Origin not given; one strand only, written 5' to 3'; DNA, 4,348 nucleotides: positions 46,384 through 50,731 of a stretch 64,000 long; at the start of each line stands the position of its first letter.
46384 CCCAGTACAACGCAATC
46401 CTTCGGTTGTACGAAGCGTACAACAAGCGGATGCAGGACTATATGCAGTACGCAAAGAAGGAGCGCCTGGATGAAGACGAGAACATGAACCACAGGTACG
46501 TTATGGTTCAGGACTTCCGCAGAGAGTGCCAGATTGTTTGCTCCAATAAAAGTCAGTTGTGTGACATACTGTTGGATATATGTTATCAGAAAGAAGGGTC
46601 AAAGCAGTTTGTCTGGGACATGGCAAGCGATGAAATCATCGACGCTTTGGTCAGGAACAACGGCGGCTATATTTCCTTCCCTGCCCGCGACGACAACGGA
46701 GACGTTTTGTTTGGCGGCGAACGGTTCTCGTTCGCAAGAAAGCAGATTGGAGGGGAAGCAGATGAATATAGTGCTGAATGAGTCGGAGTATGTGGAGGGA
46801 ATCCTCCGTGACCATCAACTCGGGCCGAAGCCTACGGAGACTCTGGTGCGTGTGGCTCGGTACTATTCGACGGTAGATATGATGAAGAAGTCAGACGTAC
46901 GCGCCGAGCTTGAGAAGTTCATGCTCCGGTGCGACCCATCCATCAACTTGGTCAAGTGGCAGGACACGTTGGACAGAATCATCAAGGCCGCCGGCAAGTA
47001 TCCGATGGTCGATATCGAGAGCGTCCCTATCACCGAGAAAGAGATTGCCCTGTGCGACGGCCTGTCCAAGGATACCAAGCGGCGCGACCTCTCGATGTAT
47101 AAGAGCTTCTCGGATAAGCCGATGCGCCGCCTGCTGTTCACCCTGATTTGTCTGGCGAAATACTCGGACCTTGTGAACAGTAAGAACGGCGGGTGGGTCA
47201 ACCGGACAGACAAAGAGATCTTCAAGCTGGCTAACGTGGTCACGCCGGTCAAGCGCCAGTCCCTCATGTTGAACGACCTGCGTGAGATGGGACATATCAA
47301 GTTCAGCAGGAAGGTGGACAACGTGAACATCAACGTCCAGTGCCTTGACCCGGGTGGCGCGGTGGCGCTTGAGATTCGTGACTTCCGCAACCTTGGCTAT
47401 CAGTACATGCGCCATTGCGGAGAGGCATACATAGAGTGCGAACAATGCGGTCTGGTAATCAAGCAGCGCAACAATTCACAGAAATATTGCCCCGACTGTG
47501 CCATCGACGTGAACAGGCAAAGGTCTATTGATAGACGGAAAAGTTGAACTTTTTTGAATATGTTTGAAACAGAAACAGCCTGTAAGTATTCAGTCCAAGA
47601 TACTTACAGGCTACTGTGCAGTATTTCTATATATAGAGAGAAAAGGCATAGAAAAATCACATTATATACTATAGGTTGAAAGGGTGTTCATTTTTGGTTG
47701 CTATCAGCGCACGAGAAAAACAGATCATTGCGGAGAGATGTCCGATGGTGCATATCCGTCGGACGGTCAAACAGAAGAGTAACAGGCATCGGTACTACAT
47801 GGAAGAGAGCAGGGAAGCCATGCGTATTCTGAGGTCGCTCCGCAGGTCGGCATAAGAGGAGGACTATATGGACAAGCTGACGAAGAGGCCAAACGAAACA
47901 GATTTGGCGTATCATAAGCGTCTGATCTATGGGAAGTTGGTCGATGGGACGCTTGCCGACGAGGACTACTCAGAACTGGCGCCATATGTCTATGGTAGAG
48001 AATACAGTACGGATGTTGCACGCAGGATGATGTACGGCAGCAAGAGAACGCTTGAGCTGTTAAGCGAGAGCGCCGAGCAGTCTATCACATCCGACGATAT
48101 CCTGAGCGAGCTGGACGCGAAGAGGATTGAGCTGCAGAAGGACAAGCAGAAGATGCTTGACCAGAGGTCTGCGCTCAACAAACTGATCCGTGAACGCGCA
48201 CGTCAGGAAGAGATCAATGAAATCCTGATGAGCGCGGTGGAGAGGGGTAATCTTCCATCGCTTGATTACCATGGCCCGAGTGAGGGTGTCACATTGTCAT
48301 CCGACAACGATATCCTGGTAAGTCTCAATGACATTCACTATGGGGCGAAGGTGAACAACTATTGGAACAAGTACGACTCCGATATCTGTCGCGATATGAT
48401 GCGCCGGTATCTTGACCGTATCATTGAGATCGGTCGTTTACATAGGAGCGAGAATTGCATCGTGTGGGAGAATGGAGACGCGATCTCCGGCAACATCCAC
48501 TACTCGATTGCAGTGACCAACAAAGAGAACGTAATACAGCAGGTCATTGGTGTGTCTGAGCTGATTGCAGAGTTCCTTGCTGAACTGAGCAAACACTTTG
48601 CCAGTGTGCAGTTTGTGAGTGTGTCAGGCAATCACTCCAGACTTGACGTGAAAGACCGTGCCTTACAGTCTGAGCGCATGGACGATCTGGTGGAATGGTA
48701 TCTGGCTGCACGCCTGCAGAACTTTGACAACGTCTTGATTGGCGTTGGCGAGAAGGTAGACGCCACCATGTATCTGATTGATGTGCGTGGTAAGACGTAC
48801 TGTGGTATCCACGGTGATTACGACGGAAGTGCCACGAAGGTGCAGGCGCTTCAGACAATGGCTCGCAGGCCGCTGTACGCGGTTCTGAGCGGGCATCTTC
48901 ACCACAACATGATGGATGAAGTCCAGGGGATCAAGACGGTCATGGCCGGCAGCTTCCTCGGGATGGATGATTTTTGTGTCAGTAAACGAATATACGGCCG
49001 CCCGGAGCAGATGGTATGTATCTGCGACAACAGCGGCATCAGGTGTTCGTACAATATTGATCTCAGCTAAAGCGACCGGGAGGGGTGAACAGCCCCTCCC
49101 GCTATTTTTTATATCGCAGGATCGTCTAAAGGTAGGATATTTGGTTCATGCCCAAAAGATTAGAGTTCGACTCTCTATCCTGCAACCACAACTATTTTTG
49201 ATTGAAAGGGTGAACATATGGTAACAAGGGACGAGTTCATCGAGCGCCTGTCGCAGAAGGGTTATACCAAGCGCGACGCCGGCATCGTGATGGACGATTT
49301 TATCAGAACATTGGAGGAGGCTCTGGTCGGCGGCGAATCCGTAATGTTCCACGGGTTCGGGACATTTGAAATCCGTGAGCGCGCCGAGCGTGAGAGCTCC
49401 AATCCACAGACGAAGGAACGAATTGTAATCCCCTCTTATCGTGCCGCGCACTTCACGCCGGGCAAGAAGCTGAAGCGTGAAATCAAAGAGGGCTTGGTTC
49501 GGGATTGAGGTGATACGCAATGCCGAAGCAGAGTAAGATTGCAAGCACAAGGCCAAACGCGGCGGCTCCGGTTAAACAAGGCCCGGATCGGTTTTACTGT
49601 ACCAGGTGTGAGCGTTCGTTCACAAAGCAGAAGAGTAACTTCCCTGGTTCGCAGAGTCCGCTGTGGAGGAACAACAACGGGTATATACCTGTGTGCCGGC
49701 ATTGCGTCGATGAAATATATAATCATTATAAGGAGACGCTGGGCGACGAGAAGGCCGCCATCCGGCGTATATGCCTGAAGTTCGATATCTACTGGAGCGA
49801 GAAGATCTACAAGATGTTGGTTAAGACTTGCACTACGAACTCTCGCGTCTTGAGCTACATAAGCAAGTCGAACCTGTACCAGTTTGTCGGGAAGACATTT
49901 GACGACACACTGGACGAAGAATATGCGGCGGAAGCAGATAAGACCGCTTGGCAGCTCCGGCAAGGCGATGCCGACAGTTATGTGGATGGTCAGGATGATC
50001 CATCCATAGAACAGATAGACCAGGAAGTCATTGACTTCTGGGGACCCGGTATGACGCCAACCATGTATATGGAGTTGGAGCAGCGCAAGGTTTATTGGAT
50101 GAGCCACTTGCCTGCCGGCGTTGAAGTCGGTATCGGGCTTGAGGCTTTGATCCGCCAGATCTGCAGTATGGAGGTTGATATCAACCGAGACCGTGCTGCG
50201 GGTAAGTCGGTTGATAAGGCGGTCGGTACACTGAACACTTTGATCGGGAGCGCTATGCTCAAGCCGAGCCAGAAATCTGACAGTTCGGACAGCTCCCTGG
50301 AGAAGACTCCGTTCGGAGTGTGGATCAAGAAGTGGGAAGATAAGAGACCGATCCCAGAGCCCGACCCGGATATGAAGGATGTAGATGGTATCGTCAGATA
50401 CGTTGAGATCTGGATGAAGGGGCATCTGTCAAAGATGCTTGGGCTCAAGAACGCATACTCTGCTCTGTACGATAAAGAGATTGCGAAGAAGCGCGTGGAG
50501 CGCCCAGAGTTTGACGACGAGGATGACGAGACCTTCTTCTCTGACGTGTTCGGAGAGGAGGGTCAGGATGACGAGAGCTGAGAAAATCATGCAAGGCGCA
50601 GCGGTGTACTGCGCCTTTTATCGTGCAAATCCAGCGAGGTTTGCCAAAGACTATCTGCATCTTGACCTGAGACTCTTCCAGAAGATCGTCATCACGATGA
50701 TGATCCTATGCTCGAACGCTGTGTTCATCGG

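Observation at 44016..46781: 921-aa protein with an RNAP beta-prime-like catalytic motif (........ after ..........): candidate YonO-like single-subunit two-barrel RNA polymerase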

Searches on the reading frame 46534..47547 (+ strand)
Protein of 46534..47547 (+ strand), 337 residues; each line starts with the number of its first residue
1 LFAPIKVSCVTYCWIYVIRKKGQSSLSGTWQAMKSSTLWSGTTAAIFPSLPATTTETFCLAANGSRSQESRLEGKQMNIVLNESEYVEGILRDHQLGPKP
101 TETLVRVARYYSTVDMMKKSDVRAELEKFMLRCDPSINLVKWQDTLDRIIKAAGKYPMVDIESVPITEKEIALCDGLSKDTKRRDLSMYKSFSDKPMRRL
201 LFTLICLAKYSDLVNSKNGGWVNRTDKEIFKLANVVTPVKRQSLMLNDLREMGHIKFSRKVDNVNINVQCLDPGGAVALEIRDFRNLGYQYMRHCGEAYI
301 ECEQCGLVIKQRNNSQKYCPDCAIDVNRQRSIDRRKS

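Call 3: search_protein_families(library=pfam, proteins=[window:46534-47547:+], max_evalue=1)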
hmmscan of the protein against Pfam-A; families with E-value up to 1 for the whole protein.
window:46534-47547:+ (337 aa): 6 families
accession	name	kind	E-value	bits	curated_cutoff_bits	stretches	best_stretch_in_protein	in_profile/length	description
PF05876.18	GpA_ATPase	-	0.053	13.6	25.6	1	259-316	186-240/247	Phage terminase large subunit gpA, ATPase domain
PF24745.1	DUF7693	-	0.11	13.2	27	1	277-336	14-75/99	Domain of unknown function (DUF7693)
PF06221.18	zf-C2HC5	-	0.16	12.4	25.8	1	300-326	18-44/54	Putative zinc finger motif, C2HC5-type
PF17032.10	Zn_ribbon_15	-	0.19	13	28.9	1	296-328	34-64/73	zinc-ribbon family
PF23447.1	DUF7128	-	0.19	12.1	25.7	1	299-323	12-36/44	Domain of unknown function (DUF7128)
PF23455.1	DUF7129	-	0.34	11.1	30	1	297-326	9-37/45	Domain of unknown function (DUF7129)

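Call 4: search_protein_families(library=phrogs, proteins=[window:46534-47547:+], max_evalue=0.01)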
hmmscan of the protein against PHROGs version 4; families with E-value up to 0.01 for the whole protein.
window:46534-47547:+ (337 aa): 2 families
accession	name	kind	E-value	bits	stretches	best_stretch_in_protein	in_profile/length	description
phrog_30716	-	unknown function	2.7e-22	80.5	1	77-336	2-257/276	-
phrog_37506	-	unknown function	0.00036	21.3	1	297-336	170-209/214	-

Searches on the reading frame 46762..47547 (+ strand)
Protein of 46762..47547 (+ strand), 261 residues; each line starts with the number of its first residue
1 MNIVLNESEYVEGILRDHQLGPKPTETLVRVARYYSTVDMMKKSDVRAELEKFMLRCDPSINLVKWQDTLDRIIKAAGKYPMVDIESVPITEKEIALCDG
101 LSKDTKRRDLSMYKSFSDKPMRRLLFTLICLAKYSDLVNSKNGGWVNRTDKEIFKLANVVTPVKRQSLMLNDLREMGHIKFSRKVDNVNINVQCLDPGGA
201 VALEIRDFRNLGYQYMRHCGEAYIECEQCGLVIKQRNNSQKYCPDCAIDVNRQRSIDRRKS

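Call 52: search_protein_families(library=pfam, proteins=[window:46762-47547:+], max_evalue=0.1)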
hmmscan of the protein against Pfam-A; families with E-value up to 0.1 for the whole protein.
window:46762-47547:+ (261 aa): 2 families
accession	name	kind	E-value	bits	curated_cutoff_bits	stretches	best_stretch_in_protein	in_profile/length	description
PF05876.18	GpA_ATPase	-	0.035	14.2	25.6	1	183-240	186-240/247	Phage terminase large subunit gpA, ATPase domain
PF24745.1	DUF7693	-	0.073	13.7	27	0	201-260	14-75/99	Domain of unknown function (DUF7693)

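Call 54: find_homologous_proteins(query=window:46762-47547:+, max_evalue=0.001)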
Query window:46762-47547:+ (261 aa): 277 proteins with E <= 0.001 among 594 candidates; the best 120 are listed.
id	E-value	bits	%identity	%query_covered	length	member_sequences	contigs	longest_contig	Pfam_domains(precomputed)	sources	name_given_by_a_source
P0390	3.2e-172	589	100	100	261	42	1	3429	-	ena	-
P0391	2.5e-165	566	98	100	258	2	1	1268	-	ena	-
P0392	3.0e-161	553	93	100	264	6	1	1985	-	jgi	-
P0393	1.6e-159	547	92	100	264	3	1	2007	-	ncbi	-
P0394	6.5e-142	489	81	99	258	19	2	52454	-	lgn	-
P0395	6.1e-139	480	85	100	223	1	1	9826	-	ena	-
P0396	3.9e-112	392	67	99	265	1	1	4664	-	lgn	-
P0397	5.6e-110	385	68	99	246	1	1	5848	-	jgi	-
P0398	6.3e-110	385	69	99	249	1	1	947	-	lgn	-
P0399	2.2e-109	383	69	99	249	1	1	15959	-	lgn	-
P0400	5.1e-109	382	69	99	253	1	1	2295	-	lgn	-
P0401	5.5e-109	381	69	99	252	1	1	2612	-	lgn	-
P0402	6.7e-107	375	69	98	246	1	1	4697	-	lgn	-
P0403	7.5e-107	375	67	99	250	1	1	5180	-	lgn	-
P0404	9.8e-107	374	69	98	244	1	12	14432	-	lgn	-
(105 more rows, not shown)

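Call 61: predict_structure(alignment_id=A5)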
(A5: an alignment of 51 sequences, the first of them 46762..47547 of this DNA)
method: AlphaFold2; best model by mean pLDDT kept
length: 261 residues; sequences in the alignment: 51
mean_pLDDT: 90.9   pTM: 0.86
mean pLDDT of the five models: 90.9, 90.5, 90.1, 89.6, 89.1
residues with pLDDT >= 90: 217; 70-90: 22; 50-70: 20; < 50: 2
segments of 3 or more residues with pLDDT < 50: none
pLDDT, mean of each block of 10 residues (from residue 1): 87 94 92 94 96 96 96 91 95 96 61 65 97 95 93 95 91 94 72 96 96 96 95 94 94 94 90
secondary structure, 60 per line:
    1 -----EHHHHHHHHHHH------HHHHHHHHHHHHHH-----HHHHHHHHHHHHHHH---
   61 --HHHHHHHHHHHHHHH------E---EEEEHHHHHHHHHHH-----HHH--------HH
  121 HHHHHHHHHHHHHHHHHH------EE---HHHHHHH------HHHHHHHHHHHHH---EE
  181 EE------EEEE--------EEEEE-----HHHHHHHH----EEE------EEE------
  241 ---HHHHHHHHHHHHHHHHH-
elements in order: H7-17 H24-37 H43-57 H63-77 E88-91 H92-102 H119-138 H150-156 H163-175 E179-182 E189-192 E201-205 H211-218 E223-225 E232-234 H244-260

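Call 67: fold_search(model_id=the predicted structure, library=pdb)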
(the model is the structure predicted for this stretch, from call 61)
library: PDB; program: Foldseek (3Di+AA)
matches with E <= 10: 578; with E <= 0.001: 0
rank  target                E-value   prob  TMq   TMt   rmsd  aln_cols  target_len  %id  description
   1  5l4k_O                9.1e-02  0.35  0.22  0.16  19.6       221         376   16  The human 26S proteasome lid (released 2016-09-07)
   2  9e8g_a                1.0e-01  0.33  0.23  0.17  21.8       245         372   15  Nub1/Fat10-processing human 26S proteasome bound to Txnl1 with Rpt5 at top of spiral staircase (released 2024-12-04)
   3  2xig_C                1.4e-01  0.84  0.25  0.40  18.0       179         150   13  The structure of the Helicobacter pylori ferric uptake regulator Fur reveals three functional metal binding sites (released 2011-01-19)
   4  2w57_A                1.4e-01  0.77  0.21  0.38  17.1       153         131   11  Crystal structure of the Vibrio cholerae ferric uptake regulator (Fur) reveals structural rearrangement of the DNA-bin (released 2009-01-20)
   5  9u4m_a                1.4e-01  0.23  0.21  0.17  19.7       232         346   16  Focused refinement of 19S in the substrate-engaged human 26S proteasome bound to midnolin with RPT6 at top of spiral s (released 2026-03-25)
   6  5t0c_Aa               1.5e-01  0.18  0.21  0.16  20.9       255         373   15  Structural basis for dynamic regulation of the human 26S proteasome (released 2016-10-19)
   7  2xig_B                1.8e-01  0.90  0.26  0.44  17.4       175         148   13  The structure of the Helicobacter pylori ferric uptake regulator Fur reveals three functional metal binding sites (released 2011-01-19)
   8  9zd6_B                2.2e-01  0.21  0.20  0.15  18.5       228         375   14  Bacterial interstrand DNA crosslink glycosylase AlkX/YcaQ bound to DNA (released 2026-01-14)
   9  2xig_A                2.3e-01  0.80  0.25  0.42  18.1       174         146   13  The structure of the Helicobacter pylori ferric uptake regulator Fur reveals three functional metal binding sites (released 2011-01-19)
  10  2fe3_B                2.6e-01  0.63  0.23  0.39  16.0       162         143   15  The crystal structure of bacillus subtilis PerR-Zn reveals a novel Zn(Cys)4 Structural redox switch (released 2006-12-19)
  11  2fe3_A                2.7e-01  0.63  0.23  0.39  15.9       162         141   15  The crystal structure of bacillus subtilis PerR-Zn reveals a novel Zn(Cys)4 Structural redox switch (released 2006-12-19)
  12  3f8n_B                2.9e-01  0.57  0.22  0.39  17.1       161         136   14  Crystal structure of PerR-Zn-Mn (released 2009-06-16)
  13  9bw4_W                2.9e-01  0.15  0.21  0.14  21.0       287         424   14  TXNL1-bound proteasome (released 2025-06-11)
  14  3cta                  3.2e-01  0.96  0.21  0.29   2.9        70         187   13  Crystal structure of riboflavin kinase from Thermoplasma acidophilum (released 2008-04-29)
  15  5gjq_O                3.6e-01  0.23  0.24  0.18  19.4       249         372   14  Structure of the human 26S proteasome bound to USP14-UbAl (released 2016-08-17)
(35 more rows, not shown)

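Call 82: search_protein_families(library=ncbifam, proteins=[window:46762-47547:+], max_evalue=0.01)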
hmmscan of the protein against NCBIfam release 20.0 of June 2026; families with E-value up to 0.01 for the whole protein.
window:46762-47547:+ (261 aa): 0 families

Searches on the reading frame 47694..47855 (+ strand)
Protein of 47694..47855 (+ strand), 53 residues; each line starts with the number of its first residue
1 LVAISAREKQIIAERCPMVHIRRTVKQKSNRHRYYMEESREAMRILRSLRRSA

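Call 52: search_protein_families(library=pfam, proteins=[window:47694-47855:+], max_evalue=0.1)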
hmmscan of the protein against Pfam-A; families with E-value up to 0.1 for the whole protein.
window:47694-47855:+ (53 aa): 0 families

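Call 82: search_protein_families(library=ncbifam, proteins=[window:47694-47855:+], max_evalue=0.01)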
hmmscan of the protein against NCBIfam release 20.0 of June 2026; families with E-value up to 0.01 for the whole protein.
window:47694-47855:+ (53 aa): 0 families

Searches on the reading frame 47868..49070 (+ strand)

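Call 3: search_protein_families(library=pfam, proteins=[window:47868-49070:+], max_evalue=1)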
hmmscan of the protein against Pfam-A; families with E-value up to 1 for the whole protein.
window:47868-49070:+ (400 aa): 4 families
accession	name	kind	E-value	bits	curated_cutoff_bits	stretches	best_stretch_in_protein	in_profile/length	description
PF12850.12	Metallophos_2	-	4.1e-05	24.1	27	1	220-364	24-136/154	Calcineurin-like phosphoesterase superfamily domain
PF13718.12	GNAT_acetyltr_2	-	0.0021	17.9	24.6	1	51-143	108-193/229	GNAT acetyltransferase 2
PF00149.33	Metallophos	-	0.15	12.9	21.5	1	153-317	6-116/191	Calcineurin-like phosphoesterase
PF23575.1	JAG1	-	0.21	12.2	27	1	173-249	29-99/110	Protein jagged-1-like, predicted ferredoxin-like domain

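Call 4: search_protein_families(library=phrogs, proteins=[window:47868-49070:+], max_evalue=0.01)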
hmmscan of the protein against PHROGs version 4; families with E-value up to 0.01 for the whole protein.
window:47868-49070:+ (400 aa): 2 families
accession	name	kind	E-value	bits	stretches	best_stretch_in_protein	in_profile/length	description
phrog_284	-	DNA, RNA and nucleotide metabolism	1.1e-54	186.9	1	35-399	23-394/398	exonuclease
phrog_704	-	DNA, RNA and nucleotide metabolism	1.2e-07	32.2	1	78-367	65-353/390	DNA repair exonuclease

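Call 82: search_protein_families(library=ncbifam, proteins=[window:47868-49070:+], max_evalue=0.01)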
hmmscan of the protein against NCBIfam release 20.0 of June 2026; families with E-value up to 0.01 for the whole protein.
window:47868-49070:+ (400 aa): 0 families

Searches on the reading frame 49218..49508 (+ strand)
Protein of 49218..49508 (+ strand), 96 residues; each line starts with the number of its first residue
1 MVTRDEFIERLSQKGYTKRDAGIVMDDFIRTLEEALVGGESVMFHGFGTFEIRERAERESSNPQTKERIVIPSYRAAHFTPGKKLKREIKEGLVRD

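Call 52: search_protein_families(library=pfam, proteins=[window:49218-49508:+], max_evalue=0.1)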
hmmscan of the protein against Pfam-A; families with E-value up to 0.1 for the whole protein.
window:49218-49508:+ (96 aa): 3 families
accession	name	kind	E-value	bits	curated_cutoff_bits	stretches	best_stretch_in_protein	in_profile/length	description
PF00216.26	Bac_DNA_binding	-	2.6e-25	88.9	22.4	1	3-89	2-89/90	Bacterial DNA-binding protein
PF18291.6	HU-HIG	-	1.4e-06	28.8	26.2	1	3-91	33-120/125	HU domain fused to wHTH, Ig, or Glycine-rich motif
PF14908.11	HU-CCDC81_euk_1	-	0.027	15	26.1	1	17-58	20-61/89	CCDC81 eukaryotic HU domain 1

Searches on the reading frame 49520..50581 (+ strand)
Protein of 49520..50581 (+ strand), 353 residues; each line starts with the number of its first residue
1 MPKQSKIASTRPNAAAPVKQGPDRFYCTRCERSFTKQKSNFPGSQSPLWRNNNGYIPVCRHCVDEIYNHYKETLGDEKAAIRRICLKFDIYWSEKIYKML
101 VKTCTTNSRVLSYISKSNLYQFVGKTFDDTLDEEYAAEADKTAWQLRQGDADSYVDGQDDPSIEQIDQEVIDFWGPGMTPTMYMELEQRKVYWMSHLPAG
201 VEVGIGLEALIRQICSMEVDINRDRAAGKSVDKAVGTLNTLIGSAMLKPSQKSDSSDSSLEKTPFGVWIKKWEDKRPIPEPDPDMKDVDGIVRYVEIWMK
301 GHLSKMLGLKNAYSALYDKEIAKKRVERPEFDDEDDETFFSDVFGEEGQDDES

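Call 12: search_protein_families(library=phrogs, proteins=[window:49520-50581:+], max_evalue=0.001)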
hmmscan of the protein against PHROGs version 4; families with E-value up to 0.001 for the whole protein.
window:49520-50581:+ (353 aa): 1 family
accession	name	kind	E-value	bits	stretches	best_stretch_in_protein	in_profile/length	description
phrog_3314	-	unknown function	1.3e-42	147.2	1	26-326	8-283/286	-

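Call 83: search_protein_families(library=pfam, proteins=[window:49520-50581:+], max_evalue=0.001)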
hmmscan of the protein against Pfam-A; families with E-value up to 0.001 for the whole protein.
window:49520-50581:+ (353 aa): 0 families
